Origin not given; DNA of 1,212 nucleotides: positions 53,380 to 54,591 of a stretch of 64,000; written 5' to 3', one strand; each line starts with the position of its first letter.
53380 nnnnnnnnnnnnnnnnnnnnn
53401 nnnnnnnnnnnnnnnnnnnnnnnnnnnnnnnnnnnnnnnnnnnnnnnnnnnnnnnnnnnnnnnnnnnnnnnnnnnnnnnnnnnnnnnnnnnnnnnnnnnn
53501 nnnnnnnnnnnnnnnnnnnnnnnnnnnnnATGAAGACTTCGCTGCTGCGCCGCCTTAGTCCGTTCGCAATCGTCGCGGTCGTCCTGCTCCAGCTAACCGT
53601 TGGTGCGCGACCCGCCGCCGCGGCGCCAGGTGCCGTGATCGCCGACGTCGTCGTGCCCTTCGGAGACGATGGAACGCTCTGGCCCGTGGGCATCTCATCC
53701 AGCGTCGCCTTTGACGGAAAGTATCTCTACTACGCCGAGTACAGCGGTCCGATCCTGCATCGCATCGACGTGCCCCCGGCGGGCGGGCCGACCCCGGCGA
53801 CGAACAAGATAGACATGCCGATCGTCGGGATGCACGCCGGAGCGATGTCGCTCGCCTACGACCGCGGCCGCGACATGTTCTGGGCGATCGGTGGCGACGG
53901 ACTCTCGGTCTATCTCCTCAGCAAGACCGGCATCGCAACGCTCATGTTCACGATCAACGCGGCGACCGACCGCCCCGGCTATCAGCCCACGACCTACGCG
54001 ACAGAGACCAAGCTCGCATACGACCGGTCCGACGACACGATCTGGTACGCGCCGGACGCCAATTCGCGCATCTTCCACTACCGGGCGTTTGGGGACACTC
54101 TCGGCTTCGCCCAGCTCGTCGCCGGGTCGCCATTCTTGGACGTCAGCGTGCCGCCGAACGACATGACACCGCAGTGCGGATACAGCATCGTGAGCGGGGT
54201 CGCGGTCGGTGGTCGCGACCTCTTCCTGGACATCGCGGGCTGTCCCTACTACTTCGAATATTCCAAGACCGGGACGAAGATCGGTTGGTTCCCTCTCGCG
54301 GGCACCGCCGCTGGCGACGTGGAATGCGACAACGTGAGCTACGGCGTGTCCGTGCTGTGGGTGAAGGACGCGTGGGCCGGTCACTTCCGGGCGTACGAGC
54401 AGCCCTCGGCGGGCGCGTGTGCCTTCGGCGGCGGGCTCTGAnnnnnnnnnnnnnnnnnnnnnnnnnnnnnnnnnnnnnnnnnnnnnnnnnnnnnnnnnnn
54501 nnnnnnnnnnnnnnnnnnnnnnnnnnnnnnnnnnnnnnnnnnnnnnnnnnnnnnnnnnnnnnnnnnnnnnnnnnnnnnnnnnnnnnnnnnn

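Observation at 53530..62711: Two paralogous secreted beta-propeller-like proteins of unknown function, each behind its own copy of the direct-repeat operator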

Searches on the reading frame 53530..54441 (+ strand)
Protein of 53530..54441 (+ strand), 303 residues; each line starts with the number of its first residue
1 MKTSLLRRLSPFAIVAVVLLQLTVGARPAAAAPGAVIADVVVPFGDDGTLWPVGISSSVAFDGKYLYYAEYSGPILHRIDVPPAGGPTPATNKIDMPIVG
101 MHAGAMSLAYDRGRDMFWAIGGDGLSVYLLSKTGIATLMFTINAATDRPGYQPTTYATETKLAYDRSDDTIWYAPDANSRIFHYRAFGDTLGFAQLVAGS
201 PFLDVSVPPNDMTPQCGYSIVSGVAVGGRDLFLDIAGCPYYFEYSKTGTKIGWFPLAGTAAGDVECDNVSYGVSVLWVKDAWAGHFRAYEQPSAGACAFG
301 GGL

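Call 4: search_protein_families(library=pfam, proteins=[window:53530-54441:+], max_evalue=1)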
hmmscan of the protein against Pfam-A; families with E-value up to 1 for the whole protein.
window:53530-54441:+ (303 aa): 0 families

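Call 5: search_protein_families(library=ncbifam, proteins=[window:53530-54441:+], max_evalue=1)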
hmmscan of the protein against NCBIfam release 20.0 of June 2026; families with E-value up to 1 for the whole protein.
window:53530-54441:+ (303 aa): 1 family
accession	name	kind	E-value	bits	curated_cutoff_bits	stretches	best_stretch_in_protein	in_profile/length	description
NF046061.1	NagX_SO_3504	equivalog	0.0059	15.7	480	1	106-139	5-38/369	transmembrane glucosamine N-acetyltransferase NagX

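Call 10: find_homologous_proteins(query=window:53530-54441:+, max_evalue=0.001)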
Query window:53530-54441:+ (303 aa): 214 proteins with E <= 0.001 among 7393 candidates; the best 120 are listed.
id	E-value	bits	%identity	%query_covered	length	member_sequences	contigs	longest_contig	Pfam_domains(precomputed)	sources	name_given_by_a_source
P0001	3.6e-202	688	99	100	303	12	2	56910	-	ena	-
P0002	7.7e-173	592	84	100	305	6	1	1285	-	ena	-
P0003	7.0e-168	576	82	100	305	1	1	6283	-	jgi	jgi:hypothetical protein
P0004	1.7e-164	564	80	95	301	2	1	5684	-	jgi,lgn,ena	-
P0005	6.3e-114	398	60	100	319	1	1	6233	-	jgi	jgi:hypothetical protein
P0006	1.8e-113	397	60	100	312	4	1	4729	-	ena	-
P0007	7.1e-113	395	59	98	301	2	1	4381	-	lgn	-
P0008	7.8e-113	395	60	98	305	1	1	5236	-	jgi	jgi:hypothetical protein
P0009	1.1e-112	394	61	89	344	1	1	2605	-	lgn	-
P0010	4.3e-112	392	63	91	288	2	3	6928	-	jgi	-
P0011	4.4e-112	392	60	98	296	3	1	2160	-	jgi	-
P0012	7.9e-112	391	64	91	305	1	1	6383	-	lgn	-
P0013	9.6e-112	391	59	98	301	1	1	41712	-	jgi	jgi:hypothetical protein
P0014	1.1e-111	391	58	100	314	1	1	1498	-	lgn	-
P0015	2.1e-111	390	59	97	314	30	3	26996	-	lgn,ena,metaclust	metaclust:\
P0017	3.4e-111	389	57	100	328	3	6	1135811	-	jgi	jgi:hypothetical protein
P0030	4.0e-108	379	58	91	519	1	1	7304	-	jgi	jgi:hypothetical protein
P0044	4.9e-107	376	59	100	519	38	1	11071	-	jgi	jgi:hypothetical protein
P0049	2.8e-106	373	57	98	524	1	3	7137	-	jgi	jgi:hypothetical protein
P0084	9.5e-104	365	58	91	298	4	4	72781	-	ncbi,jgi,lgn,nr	ncbi:MAG TPA: hypothetical protein VGR46_00820 [Candidatus Limnocylindria bacterium]|jgi:hypothetica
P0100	3.2e-101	357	55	99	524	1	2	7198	-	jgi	jgi:hypothetical protein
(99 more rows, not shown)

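Call 14: search_solved_structures(query=A1, max_evalue=10, show_alignments=2)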
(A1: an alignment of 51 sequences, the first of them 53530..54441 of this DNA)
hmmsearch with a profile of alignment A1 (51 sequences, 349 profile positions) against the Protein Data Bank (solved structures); distinct sequences matched with E-value up to 10: 0.

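Call 21: find_encoding_contigs(protein=P0017, flank=10000, max_places=3)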
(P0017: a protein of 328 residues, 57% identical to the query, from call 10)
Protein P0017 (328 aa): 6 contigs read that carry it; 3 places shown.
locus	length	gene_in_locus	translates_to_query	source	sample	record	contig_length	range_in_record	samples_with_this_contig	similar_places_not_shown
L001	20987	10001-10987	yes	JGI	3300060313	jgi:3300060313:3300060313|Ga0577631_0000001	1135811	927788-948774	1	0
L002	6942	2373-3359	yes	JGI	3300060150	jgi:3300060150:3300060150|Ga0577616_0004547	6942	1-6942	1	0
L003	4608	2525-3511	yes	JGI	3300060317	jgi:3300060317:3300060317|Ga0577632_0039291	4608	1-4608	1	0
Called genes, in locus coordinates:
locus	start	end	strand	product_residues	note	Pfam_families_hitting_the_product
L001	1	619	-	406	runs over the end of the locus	PF15632:ATPgrasp_Ter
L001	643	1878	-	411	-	PF01266:DAO (faint), PF01494:FAD_binding_3 (faint), PF03486:HI0933_like (faint), PF07992:Pyr_redox_2, PF13241:NAD_binding_7 (faint), PF13738:Pyr_redox_3, PF13434:Lys_Orn_oxgnase, PF00070:Pyr_redox (weak), +1 more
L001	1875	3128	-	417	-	PF01522:Polysacc_deac_1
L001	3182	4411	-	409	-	PF13439:Glyco_transf_4, PF13579:Glyco_trans_4_4, PF00534:Glycos_transf_1, PF13692:Glyco_trans_1_4, PF13524:Glyco_trans_1_2 (weak)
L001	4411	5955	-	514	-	PF04932:Wzy_C (weak)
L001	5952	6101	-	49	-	-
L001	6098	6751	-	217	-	-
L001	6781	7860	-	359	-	-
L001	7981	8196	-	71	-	-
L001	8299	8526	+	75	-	-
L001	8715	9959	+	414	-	PF13439:Glyco_transf_4 (weak), PF00534:Glycos_transf_1, PF13692:Glyco_trans_1_4, PF13524:Glyco_trans_1_2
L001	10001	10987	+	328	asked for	-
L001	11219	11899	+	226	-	PF02397:Bac_transf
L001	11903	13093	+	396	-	PF00535:Glycos_transf_2, PF13641:Glyco_tranf_2_3, PF13632:Glyco_trans_2_3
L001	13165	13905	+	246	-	PF13578:Methyltransf_24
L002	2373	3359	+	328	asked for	-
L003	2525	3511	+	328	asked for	-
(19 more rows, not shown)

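Call 22: find_encoding_contigs(protein=P0084, flank=10000, max_places=3)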
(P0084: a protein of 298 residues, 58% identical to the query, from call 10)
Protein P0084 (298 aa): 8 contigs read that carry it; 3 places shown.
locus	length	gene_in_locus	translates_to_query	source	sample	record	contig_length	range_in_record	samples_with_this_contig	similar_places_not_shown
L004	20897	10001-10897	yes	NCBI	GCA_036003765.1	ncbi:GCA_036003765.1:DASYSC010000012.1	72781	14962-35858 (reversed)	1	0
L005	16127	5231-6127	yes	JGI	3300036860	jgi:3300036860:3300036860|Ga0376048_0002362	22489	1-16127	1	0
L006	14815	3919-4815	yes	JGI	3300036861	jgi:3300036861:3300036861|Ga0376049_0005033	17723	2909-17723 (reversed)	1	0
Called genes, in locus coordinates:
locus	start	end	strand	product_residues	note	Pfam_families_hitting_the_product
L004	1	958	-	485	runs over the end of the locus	PF01943:Polysacc_synt, PF13440:Polysacc_synt_3, PF03023:MurJ, PF01554:MatE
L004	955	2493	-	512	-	PF04932:Wzy_C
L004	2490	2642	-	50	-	-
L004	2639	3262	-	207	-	-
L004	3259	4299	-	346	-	-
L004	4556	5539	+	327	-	PF00535:Glycos_transf_2, PF10111:Glyco_tranf_2_2 (faint), PF13641:Glyco_tranf_2_3, PF13632:Glyco_trans_2_3 (faint)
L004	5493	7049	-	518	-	PF01229:Glyco_hydro_39 (weak)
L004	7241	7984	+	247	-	PF02397:Bac_transf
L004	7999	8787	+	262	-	PF13578:Methyltransf_24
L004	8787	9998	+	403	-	PF02350:Epimerase_2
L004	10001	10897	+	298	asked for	-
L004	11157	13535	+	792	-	PF00657:Lipase_GDSL, PF13472:Lipase_GDSL_2, PF00041:fn3 (weak), PF16656:Pur_ac_phosph_N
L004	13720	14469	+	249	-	PF00072:Response_reg, PF00486:Trans_reg_C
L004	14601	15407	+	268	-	PF00072:Response_reg, PF00486:Trans_reg_C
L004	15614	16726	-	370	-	PF02636:Methyltransf_28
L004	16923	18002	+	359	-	-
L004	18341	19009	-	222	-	PF13350:Y_phosphatase3, PF22785:Tc-R-P (faint), PF22784:PTP-SAK (weak)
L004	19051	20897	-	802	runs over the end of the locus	PF13510:Fer2_4, PF14691:Fer4_20, PF07992:Pyr_redox_2, PF13450:NAD_binding_8 (weak), PF00070:Pyr_redox (weak), PF12838:Fer4_7, PF13187:Fer4_9, PF13237:Fer4_10, +9 more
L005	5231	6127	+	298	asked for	-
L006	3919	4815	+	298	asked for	-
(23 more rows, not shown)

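Call 23: predict_structure(alignment_id=A1)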
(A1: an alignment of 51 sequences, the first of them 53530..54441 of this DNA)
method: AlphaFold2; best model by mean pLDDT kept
length: 303 residues; sequences in the alignment: 51
mean_pLDDT: 90.1   pTM: 0.85
mean pLDDT of the five models: 90.1, 88.9, 88.9, 88.2, 88.0
residues with pLDDT >= 90: 210; 70-90: 73; 50-70: 20; < 50: 0
segments of 3 or more residues with pLDDT < 50: none
pLDDT, mean of each block of 10 residues (from residue 1): 71 88 67 89 72 78 96 94 95 96 94 97 97 98 94 86 95 93 98 97 95 94 92 92 95 87 91 92 88 87 77
secondary structure, 60 per line:
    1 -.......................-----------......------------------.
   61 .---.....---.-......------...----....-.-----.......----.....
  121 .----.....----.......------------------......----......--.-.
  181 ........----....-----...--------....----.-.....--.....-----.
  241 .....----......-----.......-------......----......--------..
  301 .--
elements in order: H2-24 E36-41 E65-69 E75-80 E87-89 E94-97 E105-111 E116-121 E126-130 E135-141 E160-165 E170-175 E180-188 E193-196 E202-204 H213-216 E223-227 E230-234 E240-245 E250-255 E261-267 E275-280 E285-290

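Call 26: search_protein_representatives(alignment_id=A1)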
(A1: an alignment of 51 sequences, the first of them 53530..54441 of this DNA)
Query: 51 sequences, 349 profile positions. Proteins with E-value up to 0.001 (for the whole library): 724; up to 1e-10: 438; up to 1e-30: 55. The best 150 are listed.
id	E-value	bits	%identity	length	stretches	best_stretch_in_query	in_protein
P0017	4.5e-160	548.5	-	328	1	2-312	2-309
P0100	3.3e-150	516.0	-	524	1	5-339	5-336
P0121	1.3e-147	507.5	-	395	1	8-296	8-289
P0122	5.6e-144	495.5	-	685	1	8-323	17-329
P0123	1.1e-128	445.3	-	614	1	8-324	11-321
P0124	1.3e-106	372.7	-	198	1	77-273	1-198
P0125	1.0e-105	369.7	-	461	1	8-327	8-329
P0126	5.0e-105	367.4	-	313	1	5-304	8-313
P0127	6.8e-81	288.0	-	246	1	6-192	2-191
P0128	2.8e-77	276.2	-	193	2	3-133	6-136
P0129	6.7e-75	268.3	-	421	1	7-308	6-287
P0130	4.0e-70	252.6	-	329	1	8-307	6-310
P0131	1.5e-69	250.7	-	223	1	104-255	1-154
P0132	4.0e-62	226.3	-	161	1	145-303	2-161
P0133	5.2e-61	222.7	-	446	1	4-310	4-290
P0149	1.1e-48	182.1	-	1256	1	10-327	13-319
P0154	8.0e-47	176.0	-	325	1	7-315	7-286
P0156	3.4e-45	170.6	-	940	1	6-312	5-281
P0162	2.0e-38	148.4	-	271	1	9-299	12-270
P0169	7.2e-34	133.4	-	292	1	20-307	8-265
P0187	1.0e-27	113.1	-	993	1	8-328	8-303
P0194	9.8e-27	109.9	-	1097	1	7-308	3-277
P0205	9.9e-26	106.6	-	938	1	6-320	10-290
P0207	1.2e-25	106.3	-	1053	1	7-308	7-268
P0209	1.7e-25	105.9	-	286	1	29-300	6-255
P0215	1.5e-24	102.7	-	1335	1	36-320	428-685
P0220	5.2e-24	101.0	-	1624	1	35-318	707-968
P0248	1.8e-22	95.9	-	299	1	11-313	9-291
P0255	3.9e-22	94.8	-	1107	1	13-309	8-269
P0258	5.2e-22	94.4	-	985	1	5-310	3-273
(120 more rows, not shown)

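Call 28: search_protein_families(library=pfam, proteins=[P0149, P0156, P0187, P0194, P0215, P0220, P0122, P0123, P0133], max_evalue=0.01)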
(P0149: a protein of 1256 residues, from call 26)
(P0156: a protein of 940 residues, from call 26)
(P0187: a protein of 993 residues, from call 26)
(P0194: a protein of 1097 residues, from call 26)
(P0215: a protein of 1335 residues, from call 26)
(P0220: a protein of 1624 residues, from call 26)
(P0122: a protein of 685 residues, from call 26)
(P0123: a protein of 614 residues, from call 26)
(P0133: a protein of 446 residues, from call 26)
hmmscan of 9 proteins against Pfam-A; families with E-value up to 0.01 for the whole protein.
P0149 (1256 aa): 2 families
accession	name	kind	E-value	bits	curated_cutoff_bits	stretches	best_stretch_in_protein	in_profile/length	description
PF00041.27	fn3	-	2.4e-11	44.1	25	1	1119-1193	2-76/84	Fibronectin type III domain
PF16656.11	Pur_ac_phosph_N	-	0.004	18.1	30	0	1161-1186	56-81/93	Purple acid Phosphatase, N-terminal domain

P0156 (940 aa): 6 families
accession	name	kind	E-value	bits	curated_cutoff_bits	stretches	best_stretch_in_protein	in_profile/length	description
PF18998.6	Flg_new_2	-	6.9e-11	42.4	23.6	1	648-719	1-71/73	Divergent InlB B-repeat domain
PF00395.25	SLH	-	1.8e-09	37.9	20.8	1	723-765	2-44/44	S-layer homology domain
PF00561.26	Abhydrolase_1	-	0.0016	18.6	25.8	1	366-428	55-109/245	alpha/beta hydrolase fold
PF24322.2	Tle3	-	0.0024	17.9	27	1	365-395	167-197/321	T6SS Tle3 phospholipase effector domain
PF05057.20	DUF676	-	0.0024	17.8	20.3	1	368-406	65-104/217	Putative serine esterase (DUF676)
PF02450.21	LCAT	-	0.0028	17.4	21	1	361-417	103-156/392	Lecithin:cholesterol acyltransferase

P0187 (993 aa): 5 families
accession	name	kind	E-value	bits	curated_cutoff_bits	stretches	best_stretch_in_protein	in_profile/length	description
PF04151.21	PPC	-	2.6e-07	31.8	25.9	0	909-946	2-38/70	Bacterial pre-peptidase C-terminal domain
PF08450.18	SGL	-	0.00032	20.8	26.3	0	49-139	138-222/246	SMP-30/Gluconolactonase/LRE-like region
PF21959.2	DUF6923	-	0.00035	20.9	27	0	58-145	99-177/234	Repeat of unknown function (DUF6923)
PF17957.7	Big_7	-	0.00095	20.2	24.1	1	317-370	18-70/70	Bacterial Ig domain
PF24684.1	Vgb_lyase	-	0.0019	17.5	50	1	107-234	62-179/290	Virginiamycin B lyase family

P0194 (1097 aa): 1 family
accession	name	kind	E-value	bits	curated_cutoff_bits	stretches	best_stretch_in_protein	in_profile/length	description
PF17957.7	Big_7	-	2.7e-20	73.2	24.1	2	309-364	13-70/70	Bacterial Ig domain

P0215 (1335 aa): 1 family
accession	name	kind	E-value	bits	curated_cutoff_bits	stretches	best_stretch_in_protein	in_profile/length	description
PF20862.2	DUF6843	-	1.8e-05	25.1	27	0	19-48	54-83/110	Family of unknown function (DUF6843)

P0220 (1624 aa): 1 family
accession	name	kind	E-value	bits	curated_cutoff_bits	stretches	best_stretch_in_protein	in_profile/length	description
PF05923.17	APC_r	-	0.00072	19.7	19.9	0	304-317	6-19/24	APC repeat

P0122 (685 aa): 2 families
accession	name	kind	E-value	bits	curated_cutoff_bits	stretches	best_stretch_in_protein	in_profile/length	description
PF15073.11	SPATA48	-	1.6e-05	25.6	27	0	347-368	61-81/128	Spermatogenesis-associated protein 48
PF02369.22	Big_1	-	0.0027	18.2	34.9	0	598-637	15-52/93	Bacterial Ig-like domain (group 1)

P0123 (614 aa): 4 families
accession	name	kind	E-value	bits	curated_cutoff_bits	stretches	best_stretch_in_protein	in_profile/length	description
PF09134.16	Invasin_D3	-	4.3e-06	27.6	33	1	312-392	8-84/98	Invasin, domain 3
PF02369.22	Big_1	-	0.00031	21.2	34.9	1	323-398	17-89/93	Bacterial Ig-like domain (group 1)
PF19271.4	Nis1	-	0.0018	19.3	27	0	313-334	8-29/114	Nis1 family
PF00630.25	Filamin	-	0.0025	19.1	26.9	0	313-377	9-69/93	Filamin/ABP280 repeat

P0133 (446 aa): 0 families

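Call 35: fold_search(model_id=the predicted structure, library=pdb)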
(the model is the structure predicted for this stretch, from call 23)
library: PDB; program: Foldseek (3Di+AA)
matches with E <= 10: 1759; with E <= 0.001: 1247
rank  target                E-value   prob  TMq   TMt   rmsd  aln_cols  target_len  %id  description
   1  7qrv_A                1.5e-09  1.00  0.52  0.56   6.3       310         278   11  Crystal structure of NHL domain of TRIM2 (full C-terminal) (released 2022-05-04)
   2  7qrv_D                4.5e-09  1.00  0.54  0.57   5.9       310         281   11  Crystal structure of NHL domain of TRIM2 (full C-terminal) (released 2022-05-04)
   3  7qrv_B                5.6e-09  1.00  0.53  0.58   6.2       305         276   11  Crystal structure of NHL domain of TRIM2 (full C-terminal) (released 2022-05-04)
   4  7b2r_A                6.6e-09  1.00  0.50  0.54   6.1       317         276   10  Crystal structure of NHL domain of TRIM2 (released 2021-01-13)
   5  7b2r_B                9.2e-09  1.00  0.51  0.55   6.5       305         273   11  Crystal structure of NHL domain of TRIM2 (released 2021-01-13)
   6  7qrw                  2.4e-08  1.00  0.50  0.54   5.3       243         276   17  Crystal structure of NHL domain of TRIM3 (released 2022-05-04)
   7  8j72_B                3.7e-08  1.00  0.52  0.56   6.6       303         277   12  Crystal structure of mammalian Trim71 in complex with lncRNA Trincr1 (released 2024-03-06)
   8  3qqz                  4.3e-08  1.00  0.54  0.66   4.6       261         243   14  Crystal structure of the C-terminal domain of the yjiK protein from Escherichia coli CFT073 (released 2011-03-09)
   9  4zlr_A                4.3e-08  1.00  0.47  0.50   8.6       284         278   11  Structure of the Brat-NHL domain bound to consensus RNA motif (released 2015-11-11)
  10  8gee_B                4.8e-08  1.00  0.43  0.40   7.7       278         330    9  CryoEM structure of beta-2-adrenergic receptor in complex with nucleotide-free Gs heterotrimer (#15 of 20) (released 2024-03-06)
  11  7f1q_B                5.4e-08  1.00  0.43  0.41   7.4       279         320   10  Cryo-EM structure of the chemokine receptor CCR5 in complex with MIP-1a and Gi (released 2021-07-14)
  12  7rmg_B                8.4e-08  1.00  0.43  0.41   9.2       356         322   10  Substance P bound to active human neurokinin 1 receptor in complex with miniGs/q70 (released 2021-11-03)
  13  7qrx_A                1.2e-07  1.00  0.48  0.52   6.8       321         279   10  Crystal structure of NHL domain of TRIM71 (released 2022-05-04)
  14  8zss_B                1.2e-07  1.00  0.42  0.39   6.7       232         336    9  Cryo-EM structure of the RO5263397-bound hTAAR1-Gs complex (released 2024-07-24)
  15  8wcb_B                1.4e-07  1.00  0.42  0.40   6.1       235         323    9  Cryo-EM structure of the CHA-bound mTAAR1-Gq complex (released 2023-12-27)
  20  3nol                  1.7e-07  1.00  0.52  0.66   4.8       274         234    9  Crystal structure of Zymomonas mobilis Glutaminyl Cyclase (trigonal form) (released 2010-11-03)
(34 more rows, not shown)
